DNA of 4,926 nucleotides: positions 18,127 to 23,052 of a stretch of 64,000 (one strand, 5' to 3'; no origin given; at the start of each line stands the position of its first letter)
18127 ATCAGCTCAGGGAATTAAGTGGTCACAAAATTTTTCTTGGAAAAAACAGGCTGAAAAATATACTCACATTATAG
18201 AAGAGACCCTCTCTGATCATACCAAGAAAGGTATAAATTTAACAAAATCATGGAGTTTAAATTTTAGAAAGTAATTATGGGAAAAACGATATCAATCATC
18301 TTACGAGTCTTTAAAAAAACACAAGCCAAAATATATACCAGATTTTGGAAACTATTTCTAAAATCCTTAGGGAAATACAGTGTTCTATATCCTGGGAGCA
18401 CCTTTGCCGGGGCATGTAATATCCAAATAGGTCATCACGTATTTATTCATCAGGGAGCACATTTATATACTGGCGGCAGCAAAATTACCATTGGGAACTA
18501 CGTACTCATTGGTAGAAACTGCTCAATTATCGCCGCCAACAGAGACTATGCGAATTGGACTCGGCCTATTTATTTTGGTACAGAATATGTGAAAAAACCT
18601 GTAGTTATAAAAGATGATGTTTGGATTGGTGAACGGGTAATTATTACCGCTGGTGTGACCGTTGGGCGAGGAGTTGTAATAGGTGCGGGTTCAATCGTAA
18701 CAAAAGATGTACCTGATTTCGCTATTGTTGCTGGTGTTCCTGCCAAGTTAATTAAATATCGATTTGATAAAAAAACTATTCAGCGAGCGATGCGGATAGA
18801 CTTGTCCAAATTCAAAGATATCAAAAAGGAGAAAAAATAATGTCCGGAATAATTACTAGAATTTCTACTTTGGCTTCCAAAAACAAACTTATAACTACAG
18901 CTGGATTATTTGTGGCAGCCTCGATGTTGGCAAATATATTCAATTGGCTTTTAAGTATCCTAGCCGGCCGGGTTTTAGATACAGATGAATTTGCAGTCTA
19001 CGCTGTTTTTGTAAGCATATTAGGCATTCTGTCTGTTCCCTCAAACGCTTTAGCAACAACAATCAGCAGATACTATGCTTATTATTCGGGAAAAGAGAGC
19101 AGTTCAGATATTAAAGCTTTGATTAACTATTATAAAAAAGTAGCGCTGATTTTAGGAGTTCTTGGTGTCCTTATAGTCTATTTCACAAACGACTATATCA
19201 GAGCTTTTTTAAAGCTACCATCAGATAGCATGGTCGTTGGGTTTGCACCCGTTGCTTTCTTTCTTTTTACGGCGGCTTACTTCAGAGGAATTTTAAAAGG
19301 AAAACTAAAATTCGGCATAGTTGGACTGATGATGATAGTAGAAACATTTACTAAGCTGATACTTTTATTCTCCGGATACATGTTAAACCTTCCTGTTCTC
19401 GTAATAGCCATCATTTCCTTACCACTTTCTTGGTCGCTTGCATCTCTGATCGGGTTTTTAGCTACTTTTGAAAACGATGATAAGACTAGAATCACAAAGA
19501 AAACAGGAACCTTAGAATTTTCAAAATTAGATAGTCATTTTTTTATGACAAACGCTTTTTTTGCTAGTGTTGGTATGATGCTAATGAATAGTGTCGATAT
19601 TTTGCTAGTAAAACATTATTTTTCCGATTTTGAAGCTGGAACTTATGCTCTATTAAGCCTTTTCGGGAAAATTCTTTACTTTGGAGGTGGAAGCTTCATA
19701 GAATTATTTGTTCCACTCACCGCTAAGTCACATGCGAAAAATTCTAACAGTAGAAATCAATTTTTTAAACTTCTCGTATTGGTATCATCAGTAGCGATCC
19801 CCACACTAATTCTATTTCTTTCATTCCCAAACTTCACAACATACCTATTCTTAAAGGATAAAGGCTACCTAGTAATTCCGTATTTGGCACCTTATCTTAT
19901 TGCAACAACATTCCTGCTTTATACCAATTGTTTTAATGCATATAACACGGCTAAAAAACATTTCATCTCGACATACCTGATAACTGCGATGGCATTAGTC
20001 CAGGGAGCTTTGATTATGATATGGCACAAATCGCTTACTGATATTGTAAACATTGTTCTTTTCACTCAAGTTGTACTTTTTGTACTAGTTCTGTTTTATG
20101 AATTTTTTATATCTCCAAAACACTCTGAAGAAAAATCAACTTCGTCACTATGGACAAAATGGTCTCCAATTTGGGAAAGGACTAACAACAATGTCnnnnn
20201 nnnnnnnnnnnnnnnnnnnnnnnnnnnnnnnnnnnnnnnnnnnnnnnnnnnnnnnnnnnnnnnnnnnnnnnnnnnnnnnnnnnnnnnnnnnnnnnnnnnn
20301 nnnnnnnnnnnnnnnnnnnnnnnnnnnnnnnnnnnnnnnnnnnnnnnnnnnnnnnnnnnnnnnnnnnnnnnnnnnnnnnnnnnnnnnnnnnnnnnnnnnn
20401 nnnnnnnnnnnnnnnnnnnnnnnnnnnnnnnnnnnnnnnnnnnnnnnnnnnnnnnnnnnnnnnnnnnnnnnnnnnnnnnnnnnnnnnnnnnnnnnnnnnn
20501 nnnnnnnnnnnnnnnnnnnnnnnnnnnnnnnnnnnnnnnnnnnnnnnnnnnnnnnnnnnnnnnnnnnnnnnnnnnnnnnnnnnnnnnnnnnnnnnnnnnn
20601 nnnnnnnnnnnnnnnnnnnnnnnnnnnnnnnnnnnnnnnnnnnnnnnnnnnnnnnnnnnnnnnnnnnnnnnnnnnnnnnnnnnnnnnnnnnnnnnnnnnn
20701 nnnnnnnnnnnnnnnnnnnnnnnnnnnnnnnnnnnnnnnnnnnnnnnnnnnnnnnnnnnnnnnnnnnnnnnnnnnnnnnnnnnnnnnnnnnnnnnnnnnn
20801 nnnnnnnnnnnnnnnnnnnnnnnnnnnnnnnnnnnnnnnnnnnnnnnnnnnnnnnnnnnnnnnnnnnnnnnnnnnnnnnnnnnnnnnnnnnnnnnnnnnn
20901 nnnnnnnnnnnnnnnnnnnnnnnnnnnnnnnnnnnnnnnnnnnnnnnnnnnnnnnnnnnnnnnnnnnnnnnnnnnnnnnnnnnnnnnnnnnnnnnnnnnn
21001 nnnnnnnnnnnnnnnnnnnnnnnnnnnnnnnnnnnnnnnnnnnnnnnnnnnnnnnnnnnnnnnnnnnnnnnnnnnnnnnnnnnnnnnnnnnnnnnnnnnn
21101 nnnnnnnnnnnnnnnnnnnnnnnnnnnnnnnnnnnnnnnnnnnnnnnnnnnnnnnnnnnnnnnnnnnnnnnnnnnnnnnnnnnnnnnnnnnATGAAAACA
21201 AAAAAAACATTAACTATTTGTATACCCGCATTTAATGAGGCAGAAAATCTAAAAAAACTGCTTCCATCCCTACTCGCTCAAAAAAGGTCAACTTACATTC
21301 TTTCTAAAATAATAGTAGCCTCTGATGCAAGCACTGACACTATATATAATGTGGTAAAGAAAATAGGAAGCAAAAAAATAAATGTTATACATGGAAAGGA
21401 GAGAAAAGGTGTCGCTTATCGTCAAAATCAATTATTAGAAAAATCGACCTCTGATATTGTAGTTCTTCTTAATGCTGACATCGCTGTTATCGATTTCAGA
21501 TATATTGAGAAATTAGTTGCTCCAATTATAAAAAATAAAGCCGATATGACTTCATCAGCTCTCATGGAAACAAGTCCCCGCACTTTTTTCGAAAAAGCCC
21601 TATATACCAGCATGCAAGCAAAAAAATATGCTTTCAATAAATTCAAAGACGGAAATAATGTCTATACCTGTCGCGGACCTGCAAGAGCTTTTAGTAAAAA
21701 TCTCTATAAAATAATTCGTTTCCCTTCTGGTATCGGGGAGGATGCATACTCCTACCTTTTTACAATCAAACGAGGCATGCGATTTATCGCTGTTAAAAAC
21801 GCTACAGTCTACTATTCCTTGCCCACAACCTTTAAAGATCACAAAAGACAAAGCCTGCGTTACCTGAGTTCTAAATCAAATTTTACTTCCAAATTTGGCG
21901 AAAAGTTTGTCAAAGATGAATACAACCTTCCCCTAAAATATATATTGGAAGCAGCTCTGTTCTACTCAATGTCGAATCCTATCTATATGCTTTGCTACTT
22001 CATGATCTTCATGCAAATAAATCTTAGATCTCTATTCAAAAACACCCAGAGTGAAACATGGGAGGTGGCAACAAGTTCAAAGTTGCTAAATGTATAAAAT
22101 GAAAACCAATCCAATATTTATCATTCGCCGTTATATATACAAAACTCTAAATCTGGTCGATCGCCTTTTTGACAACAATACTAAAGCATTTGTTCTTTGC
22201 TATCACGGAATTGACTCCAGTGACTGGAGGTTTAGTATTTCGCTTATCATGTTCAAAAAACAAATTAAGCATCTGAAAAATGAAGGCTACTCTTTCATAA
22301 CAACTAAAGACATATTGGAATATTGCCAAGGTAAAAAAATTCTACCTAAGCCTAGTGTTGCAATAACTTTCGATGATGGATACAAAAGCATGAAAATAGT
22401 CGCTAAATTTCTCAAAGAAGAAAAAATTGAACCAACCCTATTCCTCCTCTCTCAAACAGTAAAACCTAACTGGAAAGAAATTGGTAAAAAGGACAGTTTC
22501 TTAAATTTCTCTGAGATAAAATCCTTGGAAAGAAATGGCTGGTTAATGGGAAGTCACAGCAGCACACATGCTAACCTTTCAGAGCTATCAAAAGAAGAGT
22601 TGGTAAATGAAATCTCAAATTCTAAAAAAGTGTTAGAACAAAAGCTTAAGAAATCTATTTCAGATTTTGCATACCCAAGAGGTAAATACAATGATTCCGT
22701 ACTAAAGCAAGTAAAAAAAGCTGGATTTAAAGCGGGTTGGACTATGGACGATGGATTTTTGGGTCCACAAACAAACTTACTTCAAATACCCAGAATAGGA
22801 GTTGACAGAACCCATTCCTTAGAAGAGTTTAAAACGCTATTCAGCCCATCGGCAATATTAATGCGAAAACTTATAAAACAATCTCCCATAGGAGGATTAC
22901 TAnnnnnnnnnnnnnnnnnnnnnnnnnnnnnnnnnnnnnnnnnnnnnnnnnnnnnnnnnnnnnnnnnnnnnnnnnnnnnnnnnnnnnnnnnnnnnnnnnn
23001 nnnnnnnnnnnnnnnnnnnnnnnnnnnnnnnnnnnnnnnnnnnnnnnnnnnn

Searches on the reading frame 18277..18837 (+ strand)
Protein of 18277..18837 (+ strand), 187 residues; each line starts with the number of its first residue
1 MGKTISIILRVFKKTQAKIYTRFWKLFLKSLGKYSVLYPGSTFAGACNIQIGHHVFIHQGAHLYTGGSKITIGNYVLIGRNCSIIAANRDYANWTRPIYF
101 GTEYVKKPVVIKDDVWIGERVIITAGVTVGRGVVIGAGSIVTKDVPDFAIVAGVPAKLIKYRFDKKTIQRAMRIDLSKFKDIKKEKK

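Call 5: search_protein_families(library=pfam, proteins=[window:18277-18837:+], max_evalue=1)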
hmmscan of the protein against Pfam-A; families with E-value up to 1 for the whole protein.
window:18277-18837:+ (187 aa): 4 families
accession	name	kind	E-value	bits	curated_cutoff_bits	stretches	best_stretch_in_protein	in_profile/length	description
PF00132.30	Hexapep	-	3.2e-13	49.2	27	2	109-143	2-36/36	Bacterial transferase hexapeptide (six repeats)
PF14602.12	Hexapep_2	-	6.4e-07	29.4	27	1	108-143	1-34/34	Hexapeptide repeat of succinyl-transferase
PF25084.1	LbH_EIF2B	-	0.0011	19.4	54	1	49-145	16-97/105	EIF2B subunit epsilon LbH domain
PF21711.3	DCTN5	-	0.016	15.3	40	1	48-84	84-116/182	Dynactin subunit 5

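Call 54: search_protein_families(library=ncbifam, proteins=[window:18277-18837:+], max_evalue=0.01)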
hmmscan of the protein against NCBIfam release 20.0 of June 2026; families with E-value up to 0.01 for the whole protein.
window:18277-18837:+ (187 aa): 44 families (the best 25 are shown)
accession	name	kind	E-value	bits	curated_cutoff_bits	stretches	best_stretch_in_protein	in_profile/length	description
TIGR03308.1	phn_thr-fam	hypoth_equivalog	1.1e-21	77.6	201.65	1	106-171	106-171/204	phosphonate metabolim protein, transferase hexapeptide repeat family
NF007797.0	PRK10502.1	subfamily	1.9e-21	76.5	192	1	8-165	32-182/183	WcaF family extracellular polysaccharide biosynthesis acetyltransferase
NF007076.0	PRK09527.1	equivalog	3.1e-20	72.4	347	1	27-164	54-187/203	galactoside O-acetyltransferase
NF007240.0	PRK09677.1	equivalog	5.4e-19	68.4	243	1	47-162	64-184/192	putative lipopolysaccharide biosynthesis O-acetyl transferase WbbJ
NF000490.1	chloram_CatB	equivalog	1.1e-18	67.3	350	1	109-176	111-178/210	type B chloramphenicol O-acetyltransferase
NF000311.1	Vat_ABCDEFH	equivalog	1.9e-18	66.8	300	1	106-176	108-178/201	Vat family streptogramin A O-acetyltransferase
TIGR03532.1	DapD_Ac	equivalog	4.1e-18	65.8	231.75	1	106-174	158-226/231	2,3,4,5-tetrahydropyridine-2,6-dicarboxylate N-acetyltransferase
NF007499.0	PRK10092.1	equivalog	5.7e-18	65.4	314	1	70-160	94-181/183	maltose O-acetyltransferase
TIGR04008.1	WcaF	equivalog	4.2e-17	62.6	326.3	1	24-163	47-179/180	colanic acid biosynthesis acetyltransferase WcaF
NF033468.1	stregram_VatI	exception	7.6e-17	61.8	415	1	105-175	109-179/208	streptogramin A O-acetyltransferase Vat(I)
TIGR03570.1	NeuD_NnaD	subfamily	5.5e-16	58.8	160.8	2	109-157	154-202/202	NeuD/PglB/VioB family sugar acetyltransferase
NF000147.1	stregram_VatF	exception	3.1e-15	56.3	400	1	108-172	120-184/221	streptogramin A O-acetyltransferase Vat(F)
NF000084.1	amicyc_ac_ApmA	equivalog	7.1e-15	55.4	550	1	103-176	171-246/274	aminocyclitol acetyltransferase ApmA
NF000097.1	stregram_VatC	exception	2.4e-14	53.7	425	1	109-174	119-184/212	streptogramin A O-acetyltransferase Vat(C)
NF000111.1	stregram_VatD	exception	2.4e-14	53.6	400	1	105-176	110-181/209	streptogramin A O-acetyltransferase Vat(D)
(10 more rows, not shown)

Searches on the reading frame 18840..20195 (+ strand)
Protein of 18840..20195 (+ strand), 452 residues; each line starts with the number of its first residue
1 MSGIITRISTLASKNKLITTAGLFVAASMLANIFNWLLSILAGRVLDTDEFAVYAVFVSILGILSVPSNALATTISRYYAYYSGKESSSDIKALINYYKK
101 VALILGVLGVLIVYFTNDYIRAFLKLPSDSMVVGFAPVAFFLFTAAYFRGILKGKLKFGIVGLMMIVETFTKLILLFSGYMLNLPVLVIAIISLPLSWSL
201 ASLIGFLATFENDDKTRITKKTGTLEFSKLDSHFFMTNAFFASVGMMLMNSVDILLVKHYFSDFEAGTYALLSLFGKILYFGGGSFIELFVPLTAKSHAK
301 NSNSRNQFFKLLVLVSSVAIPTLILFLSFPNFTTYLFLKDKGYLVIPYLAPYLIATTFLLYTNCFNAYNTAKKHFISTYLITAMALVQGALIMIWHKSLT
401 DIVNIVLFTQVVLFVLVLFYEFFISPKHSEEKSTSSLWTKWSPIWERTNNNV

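Call 5: search_protein_families(library=pfam, proteins=[window:18840-20195:+], max_evalue=1)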
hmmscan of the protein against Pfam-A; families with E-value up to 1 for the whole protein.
window:18840-20195:+ (452 aa): 3 families
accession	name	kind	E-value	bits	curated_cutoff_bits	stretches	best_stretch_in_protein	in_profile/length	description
PF01943.22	Polysacc_synt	-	1.5e-08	34.8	28.2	1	25-271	9-246/274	Polysaccharide biosynthesis protein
PF03350.21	UPF0114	-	0.005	17.5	23.1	1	343-438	6-88/117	Uncharacterized protein family, UPF0114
PF14015.11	DUF4231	-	0.48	11.3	24.7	0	296-330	7-37/103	Protein of unknown function (DUF4231)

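Call 54: search_protein_families(library=ncbifam, proteins=[window:18840-20195:+], max_evalue=0.01)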
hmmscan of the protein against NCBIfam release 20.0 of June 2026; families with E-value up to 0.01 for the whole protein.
window:18840-20195:+ (452 aa): 1 family
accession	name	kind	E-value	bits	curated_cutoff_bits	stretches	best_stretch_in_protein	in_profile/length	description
NF041503.1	WZX_like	subfamily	0.00038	19.6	300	0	39-125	253-339/429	O-unit flippase-like protein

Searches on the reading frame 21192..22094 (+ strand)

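Call 5: search_protein_families(library=pfam, proteins=[window:21192-22094:+], max_evalue=1)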
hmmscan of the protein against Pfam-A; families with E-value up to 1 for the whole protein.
window:21192-22094:+ (301 aa): 5 families
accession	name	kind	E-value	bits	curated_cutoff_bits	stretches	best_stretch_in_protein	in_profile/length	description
PF00535.33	Glycos_transf_2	-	1.6e-23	83.9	23.3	1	8-172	1-164/168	Glycosyl transferase family 2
PF13641.12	Glyco_tranf_2_3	-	4.9e-10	40.3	27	1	7-223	3-226/230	Glycosyltransferase like family 2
PF13632.12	Glyco_trans_2_3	-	0.00033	21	27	1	178-256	93-169/198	Glycosyl transferase family group 2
PF25177.1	Talin_VBS2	-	0.069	14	24.2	1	45-121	6-75/116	Talin VBS2 domain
PF13704.12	Glyco_tranf_2_4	-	0.086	13.8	27.5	1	22-96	5-81/98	Glycosyl transferase family 2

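Call 54: search_protein_families(library=ncbifam, proteins=[window:21192-22094:+], max_evalue=0.01)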
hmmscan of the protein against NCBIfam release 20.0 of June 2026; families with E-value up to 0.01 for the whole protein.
window:21192-22094:+ (301 aa): 18 families
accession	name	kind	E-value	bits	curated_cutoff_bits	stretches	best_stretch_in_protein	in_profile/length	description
TIGR03937.1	PgaC_IcaA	equivalog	6.5e-11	41.8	422.3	1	4-146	44-180/407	poly-beta-1,6-N-acetyl-D-glucosamine synthase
TIGR03965.1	mycofact_glyco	equivalog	4.8e-09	35.6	280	1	4-119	73-186/467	mycofactocin biosynthesis glycosyltransferase MftF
NF038302.1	EPS_HpsE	equivalog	1.8e-08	33.7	300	1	7-96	3-96/307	hormogonium polysaccharide biosynthesis glycosyltransferase HpsE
NF010496.0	PRK13915.1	equivalog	4e-08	32.7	262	1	2-116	28-146/307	glucosyl-3-phosphoglycerate synthase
TIGR04283.1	glyco_like_mftF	equivalog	5.7e-08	32.6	182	1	7-112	1-97/221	TIGR04283 family arsenosugar biosynthesis glycosyltransferase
NF007482.0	PRK10073.1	equivalog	1.6e-07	30.6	423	1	2-118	3-116/334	glycosyltransferase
TIGR03469.1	HpnB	hypoth_equivalog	2e-07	30.4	379.25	1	7-138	46-185/386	hopene-associated glycosyltransferase HpnB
NF047683.1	TeichurnBiosyTuaG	equivalog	6e-07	29.4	400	1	2-98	3-98/252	teichuronic acid biosynthesis protein TuaG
NF041875.1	EPS_EpsD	equivalog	8.8e-07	28.6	370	1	7-99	1-92/325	exopolysaccharide biosynthesis glycosyltransferase EpsD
TIGR04242.1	nodulat_NodC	equivalog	2.7e-05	23.3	550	1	8-227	51-283/395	chitooligosaccharide synthase NodC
NF041394.1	GtaseAglG_Halo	equivalog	2.8e-05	23.6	440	1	7-111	5-106/304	glucosyl-dolichyl phosphate glucuronosyltransferase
NF053739.1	GlytfEpsEBac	equivalog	5.2e-05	22.4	450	1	9-110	5-105/265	glycosyltransferase EpsE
NF050050.1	ProtGlycPglI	equivalog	0.00013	21.5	500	1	6-110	3-106/306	GalNAc(5)-diNAcBac-PP-undecaprenol beta-1,3-glucosyltransferase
TIGR04195.1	S_glycosyl_SunS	equivalog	0.00013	20.9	350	1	5-111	57-156/421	SunS family peptide S-glycosyltransferase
NF003950.0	PRK05450.1-3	subfamily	0.0017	17.8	234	1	33-147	39-147/248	3-deoxy-manno-octulosonate cytidylyltransferase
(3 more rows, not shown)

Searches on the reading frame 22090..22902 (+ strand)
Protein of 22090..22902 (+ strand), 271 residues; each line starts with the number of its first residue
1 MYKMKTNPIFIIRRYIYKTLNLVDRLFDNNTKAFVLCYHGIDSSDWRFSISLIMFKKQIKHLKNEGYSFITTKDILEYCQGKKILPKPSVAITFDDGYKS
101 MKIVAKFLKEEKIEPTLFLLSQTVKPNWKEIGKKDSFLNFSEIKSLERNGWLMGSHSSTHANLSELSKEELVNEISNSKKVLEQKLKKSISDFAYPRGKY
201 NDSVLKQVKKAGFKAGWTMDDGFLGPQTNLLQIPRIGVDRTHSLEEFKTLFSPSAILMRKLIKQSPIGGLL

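Call 5: search_protein_families(library=pfam, proteins=[window:22090-22902:+], max_evalue=1)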
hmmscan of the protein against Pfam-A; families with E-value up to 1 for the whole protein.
window:22090-22902:+ (271 aa): 6 families
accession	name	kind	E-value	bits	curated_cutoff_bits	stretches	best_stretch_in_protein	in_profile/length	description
PF01522.26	Polysacc_deac_1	-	1.3e-25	90.1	23.1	1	85-215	4-123/124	Polysaccharide deacetylase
PF10096.14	DUF2334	-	0.00094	19.3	26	1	98-193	15-111/203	Uncharacterized protein conserved in bacteria (DUF2334)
PF03065.20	Glyco_hydro_57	-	0.0031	17.3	21.2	1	153-218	105-171/291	Glycosyl hydrolase family 57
PF21148.3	NSUN5_fdxn-like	-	0.0062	17.4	24.5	0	143-173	18-48/78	NOL1/NOP2/Sun domain family member 5, ferredoxin-like domain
PF03068.20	PAD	-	0.053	12.9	25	1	77-166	143-226/395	Protein-arginine deiminase (PAD)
PF16344.10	FecR_C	-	0.08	13.4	24.4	1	90-133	22-66/70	FecR, C-terminal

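Call 54: search_protein_families(library=ncbifam, proteins=[window:22090-22902:+], max_evalue=0.01)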
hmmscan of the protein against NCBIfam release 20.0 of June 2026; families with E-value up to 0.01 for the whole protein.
window:22090-22902:+ (271 aa): 13 families
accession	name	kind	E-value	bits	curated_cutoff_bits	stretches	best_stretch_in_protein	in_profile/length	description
TIGR03938.2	deacetyl_PgaB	equivalog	2.9e-23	82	321.9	2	33-158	3-143/621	poly-beta-1,6-N-acetyl-D-glucosamine N-deacetylase PgaB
TIGR03933.1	PIA_icaB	equivalog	5e-23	81.9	248.35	1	47-240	32-231/245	intercellular adhesin biosynthesis polysaccharide N-deacetylase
TIGR02764.1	spore_ybaN_pdaB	equivalog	1.4e-18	67.4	237.4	1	88-215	6-123/191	polysaccharide deacetylase family sporulation protein PdaB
NF011177.0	PRK14582.1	equivalog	1.6e-15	56.4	923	2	32-101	48-120/671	poly-beta-1,6-N-acetyl-D-glucosamine N-deacetylase PgaB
NF011176.0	PRK14581.1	equivalog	7.5e-15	54.1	1091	2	18-114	35-134/673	poly-beta-1,6-N-acetyl-D-glucosamine N-deacetylase PgaB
TIGR02884.1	spore_pdaA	equivalog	1.7e-12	47.5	298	1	89-215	38-155/224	delta-lactam-biosynthetic de-N-acetylase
TIGR02873.1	spore_ylxY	hypoth_equivalog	4.4e-10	39.2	391.5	1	142-220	129-208/268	probable sporulation protein, polysaccharide deacetylase family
TIGR04243.1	nodulat_NodB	equivalog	4e-09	36.3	240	1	89-220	3-126/197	chitooligosaccharide deacetylase NodB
NF045820.1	PgAcgDacpgdA_Strep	equivalog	7.8e-08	31.5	800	1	87-204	267-374/463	peptidoglycan-N-acetylglucosamine deacetylase PgdA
NF050820.1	PolSacchBiosHfsH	equivalog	8e-08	32.3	400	1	84-240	30-182/249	oligosaccharide deacetylase HfsH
NF045821.1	PgAcgDacpgdA1_Bac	equivalog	1.4e-06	27.4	400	1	87-210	87-200/282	peptidoglycan-N-acetylglucosamine deacetylase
NF045822.1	PgAcgDacpgdA2_Bac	equivalog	6e-05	22.5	400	1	91-220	73-195/274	peptidoglycan-N-acetylglucosamine deacetylase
TIGR03006.1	pepcterm_polyde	equivalog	0.0012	18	276.2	1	143-193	66-116/272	XrtA system polysaccharide deacetylase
